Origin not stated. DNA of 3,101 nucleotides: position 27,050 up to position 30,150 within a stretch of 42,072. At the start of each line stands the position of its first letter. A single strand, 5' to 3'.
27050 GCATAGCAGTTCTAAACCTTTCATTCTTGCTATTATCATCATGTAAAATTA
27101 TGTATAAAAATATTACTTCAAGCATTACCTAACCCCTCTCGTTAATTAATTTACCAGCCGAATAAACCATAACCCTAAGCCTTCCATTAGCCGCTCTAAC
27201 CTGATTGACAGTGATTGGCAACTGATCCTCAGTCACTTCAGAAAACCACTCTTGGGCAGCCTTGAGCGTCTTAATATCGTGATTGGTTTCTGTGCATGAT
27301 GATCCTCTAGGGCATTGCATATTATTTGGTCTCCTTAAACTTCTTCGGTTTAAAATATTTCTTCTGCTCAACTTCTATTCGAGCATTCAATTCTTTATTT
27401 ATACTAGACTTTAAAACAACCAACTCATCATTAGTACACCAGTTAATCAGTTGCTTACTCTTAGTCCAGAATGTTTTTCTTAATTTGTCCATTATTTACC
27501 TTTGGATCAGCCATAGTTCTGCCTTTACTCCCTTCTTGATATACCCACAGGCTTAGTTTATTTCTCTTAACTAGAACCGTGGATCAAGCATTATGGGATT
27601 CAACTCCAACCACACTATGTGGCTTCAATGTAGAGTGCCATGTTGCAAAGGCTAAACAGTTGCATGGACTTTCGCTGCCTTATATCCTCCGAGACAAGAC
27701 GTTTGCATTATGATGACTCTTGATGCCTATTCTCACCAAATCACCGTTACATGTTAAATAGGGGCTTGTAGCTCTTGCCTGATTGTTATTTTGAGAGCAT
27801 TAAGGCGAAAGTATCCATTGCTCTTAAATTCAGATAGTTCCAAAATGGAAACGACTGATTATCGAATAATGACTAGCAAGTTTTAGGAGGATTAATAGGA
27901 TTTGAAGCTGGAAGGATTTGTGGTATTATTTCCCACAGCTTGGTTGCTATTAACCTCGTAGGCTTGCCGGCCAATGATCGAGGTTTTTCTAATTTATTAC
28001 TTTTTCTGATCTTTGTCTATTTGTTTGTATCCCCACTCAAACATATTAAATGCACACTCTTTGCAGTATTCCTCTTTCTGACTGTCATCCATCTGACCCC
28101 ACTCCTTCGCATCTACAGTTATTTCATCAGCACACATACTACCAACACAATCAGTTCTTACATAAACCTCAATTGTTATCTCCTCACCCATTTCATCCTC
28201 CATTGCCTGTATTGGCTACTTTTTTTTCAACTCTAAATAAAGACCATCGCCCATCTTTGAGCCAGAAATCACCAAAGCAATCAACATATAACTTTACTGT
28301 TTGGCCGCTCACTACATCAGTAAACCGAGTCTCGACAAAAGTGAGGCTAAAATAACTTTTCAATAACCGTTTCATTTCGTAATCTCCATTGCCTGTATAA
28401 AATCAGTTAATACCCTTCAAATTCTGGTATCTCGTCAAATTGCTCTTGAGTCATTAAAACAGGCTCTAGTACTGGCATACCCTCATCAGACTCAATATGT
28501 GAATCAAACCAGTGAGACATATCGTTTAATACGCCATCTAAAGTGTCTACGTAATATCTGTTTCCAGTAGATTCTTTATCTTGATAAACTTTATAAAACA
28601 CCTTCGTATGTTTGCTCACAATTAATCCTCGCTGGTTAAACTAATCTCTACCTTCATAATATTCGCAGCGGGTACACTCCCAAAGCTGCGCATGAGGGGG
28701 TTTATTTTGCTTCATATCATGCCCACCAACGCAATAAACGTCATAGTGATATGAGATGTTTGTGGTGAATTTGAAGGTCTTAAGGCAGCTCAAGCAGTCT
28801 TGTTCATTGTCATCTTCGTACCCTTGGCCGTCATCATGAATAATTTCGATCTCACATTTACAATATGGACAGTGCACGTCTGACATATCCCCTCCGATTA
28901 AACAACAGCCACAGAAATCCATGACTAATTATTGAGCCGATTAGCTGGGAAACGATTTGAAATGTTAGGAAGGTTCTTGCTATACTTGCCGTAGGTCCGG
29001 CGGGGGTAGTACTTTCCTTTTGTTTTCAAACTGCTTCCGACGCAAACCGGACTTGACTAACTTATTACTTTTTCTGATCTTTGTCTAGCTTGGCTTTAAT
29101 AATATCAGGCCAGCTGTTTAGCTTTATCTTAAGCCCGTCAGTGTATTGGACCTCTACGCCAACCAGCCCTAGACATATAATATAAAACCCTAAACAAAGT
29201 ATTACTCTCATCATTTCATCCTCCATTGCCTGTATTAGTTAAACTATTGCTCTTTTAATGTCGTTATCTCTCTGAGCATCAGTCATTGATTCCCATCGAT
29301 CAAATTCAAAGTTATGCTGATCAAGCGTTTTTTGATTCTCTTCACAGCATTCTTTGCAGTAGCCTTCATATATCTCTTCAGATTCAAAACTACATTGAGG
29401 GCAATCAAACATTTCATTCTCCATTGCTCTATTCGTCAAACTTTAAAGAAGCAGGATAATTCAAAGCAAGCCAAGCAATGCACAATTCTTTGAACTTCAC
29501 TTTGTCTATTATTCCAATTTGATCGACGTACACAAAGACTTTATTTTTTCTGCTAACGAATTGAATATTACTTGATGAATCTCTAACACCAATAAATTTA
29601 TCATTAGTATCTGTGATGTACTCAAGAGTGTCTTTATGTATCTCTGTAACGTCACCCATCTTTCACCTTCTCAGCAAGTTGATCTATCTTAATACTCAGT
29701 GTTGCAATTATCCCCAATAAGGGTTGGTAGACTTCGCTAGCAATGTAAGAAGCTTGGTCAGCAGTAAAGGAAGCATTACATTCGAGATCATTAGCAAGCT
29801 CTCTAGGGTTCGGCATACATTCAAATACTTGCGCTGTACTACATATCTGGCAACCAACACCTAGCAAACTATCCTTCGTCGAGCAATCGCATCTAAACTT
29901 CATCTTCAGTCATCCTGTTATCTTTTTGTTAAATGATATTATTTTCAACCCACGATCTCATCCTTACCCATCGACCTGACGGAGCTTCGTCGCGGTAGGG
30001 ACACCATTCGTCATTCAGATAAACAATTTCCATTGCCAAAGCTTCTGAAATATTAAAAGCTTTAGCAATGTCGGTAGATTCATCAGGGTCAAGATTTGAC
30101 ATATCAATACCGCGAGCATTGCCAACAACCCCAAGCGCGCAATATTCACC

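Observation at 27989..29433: Gene-cassette locus: unrelated small ORFs share identical 5' leaders and 3' tails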

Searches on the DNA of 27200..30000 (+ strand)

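Call 7: search_dna_similar(query=window:27200-30000:+, collection=phages, mode=near, max_rows=30)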
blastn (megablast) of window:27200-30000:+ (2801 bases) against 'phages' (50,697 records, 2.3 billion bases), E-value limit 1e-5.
No match.

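Call 11: search_dna_similar(query=window:27200-30000:+, collection=phages, mode=distant, max_rows=20)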
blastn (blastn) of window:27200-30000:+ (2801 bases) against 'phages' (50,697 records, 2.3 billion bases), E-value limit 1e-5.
No match.

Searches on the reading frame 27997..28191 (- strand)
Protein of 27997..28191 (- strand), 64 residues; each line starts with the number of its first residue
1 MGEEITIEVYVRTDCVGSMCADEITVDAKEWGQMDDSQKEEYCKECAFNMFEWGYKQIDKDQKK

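Call 13: search_protein_families(library=pfam, max_evalue=0.1, proteins=[window:27997-28191:-])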
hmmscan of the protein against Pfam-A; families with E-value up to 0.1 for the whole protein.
window:27997-28191:- (64 aa): 2 families
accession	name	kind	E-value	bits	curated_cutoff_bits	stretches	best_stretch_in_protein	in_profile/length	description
PF23768.1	DUF7167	-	4.8e-10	39.8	24.4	1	7-59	3-59/60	Domain of unknown function (DUF7167)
PF01352.32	KRAB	-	0.046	13.8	20.4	1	29-43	14-28/42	KRAB box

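Call 14: find_related_loci(query=window:27997-28191:-, collection=viral_contigs, flank=6000)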
Query window:27997-28191:- (64 aa) in viral_contigs; peptide patterns used: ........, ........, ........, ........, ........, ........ (x = any residue, [..] = any of these).
1 stretches matched a pattern, but none encodes a relative of the query by tblastn (E <= 1e-3).

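Call 16: find_homologous_proteins(query=window:27997-28191:-, max_evalue=0.01)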
Query window:27997-28191:- (64 aa): 1 proteins with E <= 0.01 among 1 candidates.
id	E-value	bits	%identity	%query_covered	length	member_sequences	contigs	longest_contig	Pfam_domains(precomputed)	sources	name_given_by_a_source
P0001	9.2e-37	141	100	100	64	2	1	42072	PF23768.2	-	-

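Call 18: search_protein_families(library=phrogs, max_evalue=0.01, proteins=[window:27997-28191:-])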
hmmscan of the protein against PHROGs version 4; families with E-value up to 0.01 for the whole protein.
window:27997-28191:- (64 aa): 3 families
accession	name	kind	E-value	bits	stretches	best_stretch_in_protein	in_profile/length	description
phrog_9965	-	unknown function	2.1e-06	28.8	1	7-57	3-58/61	-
phrog_7018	-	unknown function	1.6e-05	25.9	1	3-50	3-51/65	-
phrog_8831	-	unknown function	0.0005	21.6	1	27-59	32-64/65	-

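Call 20: search_dna_similar(query=window:27997-28191:-, collection=phages, mode=protein, max_evalue=0.01, max_rows=25)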
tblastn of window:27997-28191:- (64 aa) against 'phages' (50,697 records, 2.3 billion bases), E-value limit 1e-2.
No match.

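Call 87: find_encoding_contigs(protein=P0001, flank=2500, max_places=10)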
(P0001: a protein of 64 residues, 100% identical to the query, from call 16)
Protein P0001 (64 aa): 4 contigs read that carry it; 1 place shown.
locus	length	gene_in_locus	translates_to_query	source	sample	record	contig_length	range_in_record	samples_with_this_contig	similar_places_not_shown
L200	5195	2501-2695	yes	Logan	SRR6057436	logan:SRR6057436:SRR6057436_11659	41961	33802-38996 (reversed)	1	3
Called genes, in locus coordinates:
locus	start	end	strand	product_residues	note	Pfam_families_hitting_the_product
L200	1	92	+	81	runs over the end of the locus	PF11195:Tad2-like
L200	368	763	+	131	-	-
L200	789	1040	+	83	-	-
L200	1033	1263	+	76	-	-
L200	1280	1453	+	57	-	-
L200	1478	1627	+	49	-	-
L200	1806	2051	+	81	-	-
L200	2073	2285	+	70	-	-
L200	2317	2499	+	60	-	-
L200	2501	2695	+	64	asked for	PF23768:DUF7167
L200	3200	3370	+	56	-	-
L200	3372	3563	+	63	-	-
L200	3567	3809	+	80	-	-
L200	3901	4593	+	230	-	-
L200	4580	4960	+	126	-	PF09643:YopX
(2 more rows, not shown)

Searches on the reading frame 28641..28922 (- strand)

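Call 13: search_protein_families(library=pfam, max_evalue=0.1, proteins=[window:28641-28922:-])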
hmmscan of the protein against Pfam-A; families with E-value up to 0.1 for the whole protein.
window:28641-28922:- (93 aa): 1 family
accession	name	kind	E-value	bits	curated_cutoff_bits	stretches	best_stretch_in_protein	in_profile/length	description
PF11371.13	DUF3172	-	0.046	13.9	25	1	35-73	99-137/139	Protein of unknown function (DUF3172)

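Call 18: search_protein_families(library=phrogs, max_evalue=0.01, proteins=[window:28641-28922:-])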
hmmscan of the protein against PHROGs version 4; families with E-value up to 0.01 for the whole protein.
window:28641-28922:- (93 aa): 1 family
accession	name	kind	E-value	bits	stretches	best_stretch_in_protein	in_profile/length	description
phrog_6504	-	unknown function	0.0096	17.1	1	14-62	6-56/61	-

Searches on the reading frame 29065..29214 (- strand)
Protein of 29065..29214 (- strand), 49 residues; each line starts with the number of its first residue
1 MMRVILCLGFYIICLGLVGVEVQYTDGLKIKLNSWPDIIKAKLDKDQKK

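Call 13: search_protein_families(library=pfam, max_evalue=0.1, proteins=[window:29065-29214:-])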
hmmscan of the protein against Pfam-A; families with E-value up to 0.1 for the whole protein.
window:29065-29214:- (49 aa): 0 families

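Call 18: search_protein_families(library=phrogs, max_evalue=0.01, proteins=[window:29065-29214:-])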
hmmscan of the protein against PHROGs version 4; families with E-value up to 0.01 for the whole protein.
window:29065-29214:- (49 aa): 0 families

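Call 49: search_protein_representatives(protein=window:29065-29214:-)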
Query: 49 residues. Proteins with E-value up to 0.001 (for the whole library): 10; up to 1e-10: 1; up to 1e-30: 0. The best 10 are listed.
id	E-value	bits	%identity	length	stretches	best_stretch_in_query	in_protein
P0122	1.5e-25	102.8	100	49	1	1-49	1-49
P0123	7.4e-10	54.1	40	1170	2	10-37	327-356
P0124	5.1e-08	48.4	38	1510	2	10-38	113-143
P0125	1.7e-06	43.7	49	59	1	1-41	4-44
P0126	3.1e-06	42.9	48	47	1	1-44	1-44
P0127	4.5e-06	42.4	54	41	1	2-36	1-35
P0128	6.1e-05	38.9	45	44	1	1-42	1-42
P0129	1.0e-04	38.2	41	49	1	1-39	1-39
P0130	1.5e-04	37.7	45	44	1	1-38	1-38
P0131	3.8e-04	36.4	42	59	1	1-43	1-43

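Call 52: find_encoding_contigs(protein=P0125, flank=3000, max_places=4)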
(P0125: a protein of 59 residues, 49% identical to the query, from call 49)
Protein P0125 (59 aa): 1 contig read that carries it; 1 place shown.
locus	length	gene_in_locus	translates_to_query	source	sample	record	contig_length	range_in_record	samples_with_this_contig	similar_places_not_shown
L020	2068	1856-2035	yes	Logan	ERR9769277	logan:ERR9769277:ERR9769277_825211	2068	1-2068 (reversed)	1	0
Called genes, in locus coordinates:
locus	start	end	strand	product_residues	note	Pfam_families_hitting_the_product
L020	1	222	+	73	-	?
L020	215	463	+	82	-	-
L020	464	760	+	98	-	-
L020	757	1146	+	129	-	-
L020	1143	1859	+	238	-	PF18143:HAD_SAK_2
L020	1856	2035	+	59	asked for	-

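Call 54: find_encoding_contigs(protein=P0126, flank=4000, max_places=3)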
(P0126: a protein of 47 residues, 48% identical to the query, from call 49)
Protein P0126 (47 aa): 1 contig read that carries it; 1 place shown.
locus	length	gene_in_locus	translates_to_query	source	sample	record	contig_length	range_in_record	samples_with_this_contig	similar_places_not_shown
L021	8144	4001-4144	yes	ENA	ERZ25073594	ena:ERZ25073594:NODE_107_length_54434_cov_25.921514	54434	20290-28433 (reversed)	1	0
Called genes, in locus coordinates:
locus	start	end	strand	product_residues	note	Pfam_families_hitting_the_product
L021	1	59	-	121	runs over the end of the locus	-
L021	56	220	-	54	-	-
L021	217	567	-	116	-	-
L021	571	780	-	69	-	-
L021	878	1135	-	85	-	-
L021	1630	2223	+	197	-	PF20901:Sf6_terminase (weak)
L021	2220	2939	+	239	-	-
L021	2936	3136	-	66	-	-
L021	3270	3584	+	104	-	-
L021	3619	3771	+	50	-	-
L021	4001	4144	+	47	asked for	-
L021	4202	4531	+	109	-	-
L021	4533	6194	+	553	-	-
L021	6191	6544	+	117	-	-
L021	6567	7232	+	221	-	-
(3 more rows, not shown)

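Call 55: find_encoding_contigs(protein=P0127, flank=4000, max_places=3)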
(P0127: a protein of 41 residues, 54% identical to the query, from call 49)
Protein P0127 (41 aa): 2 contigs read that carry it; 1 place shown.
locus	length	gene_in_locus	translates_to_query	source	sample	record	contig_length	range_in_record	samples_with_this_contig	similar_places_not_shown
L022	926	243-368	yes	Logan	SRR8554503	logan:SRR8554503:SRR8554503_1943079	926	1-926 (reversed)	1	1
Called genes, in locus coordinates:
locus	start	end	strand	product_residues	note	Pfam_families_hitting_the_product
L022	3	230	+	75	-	?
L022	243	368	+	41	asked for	-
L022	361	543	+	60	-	-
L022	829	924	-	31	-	?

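Call 56: find_encoding_contigs(protein=P0128, flank=4000, max_places=3)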
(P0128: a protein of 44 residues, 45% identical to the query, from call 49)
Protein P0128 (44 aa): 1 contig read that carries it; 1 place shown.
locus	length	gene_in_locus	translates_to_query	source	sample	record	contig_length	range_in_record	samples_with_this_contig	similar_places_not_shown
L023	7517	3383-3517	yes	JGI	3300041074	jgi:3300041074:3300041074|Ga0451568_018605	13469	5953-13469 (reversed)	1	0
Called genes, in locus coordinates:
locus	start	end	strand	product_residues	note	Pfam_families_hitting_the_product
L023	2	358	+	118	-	PF01844:HNH, PF14279:HNH_5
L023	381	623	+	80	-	-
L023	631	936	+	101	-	-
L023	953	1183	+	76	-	-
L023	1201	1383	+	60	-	-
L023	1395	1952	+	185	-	-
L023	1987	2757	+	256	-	PF10127:RlaP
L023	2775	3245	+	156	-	-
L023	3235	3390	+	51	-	-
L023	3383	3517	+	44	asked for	-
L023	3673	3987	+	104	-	-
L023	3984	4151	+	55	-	-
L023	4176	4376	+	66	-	-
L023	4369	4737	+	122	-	-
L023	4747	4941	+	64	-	-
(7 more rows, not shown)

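Call 86: find_encoding_contigs(protein=P0122, flank=2500, max_places=10)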
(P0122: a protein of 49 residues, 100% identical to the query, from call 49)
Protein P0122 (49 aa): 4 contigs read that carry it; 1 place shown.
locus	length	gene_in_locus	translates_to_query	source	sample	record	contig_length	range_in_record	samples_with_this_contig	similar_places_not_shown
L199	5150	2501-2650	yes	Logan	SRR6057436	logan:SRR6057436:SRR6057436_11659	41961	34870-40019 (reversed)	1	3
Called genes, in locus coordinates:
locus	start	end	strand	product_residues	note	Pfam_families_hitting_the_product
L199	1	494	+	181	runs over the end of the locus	-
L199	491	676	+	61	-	-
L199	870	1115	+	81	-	PF11195:Tad2-like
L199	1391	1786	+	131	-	-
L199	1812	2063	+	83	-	-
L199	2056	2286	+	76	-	-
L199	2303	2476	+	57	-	-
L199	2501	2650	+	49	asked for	-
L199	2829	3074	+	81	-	-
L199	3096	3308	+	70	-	-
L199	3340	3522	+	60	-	-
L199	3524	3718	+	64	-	PF23768:DUF7167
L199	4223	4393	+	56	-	-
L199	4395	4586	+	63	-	-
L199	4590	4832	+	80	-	-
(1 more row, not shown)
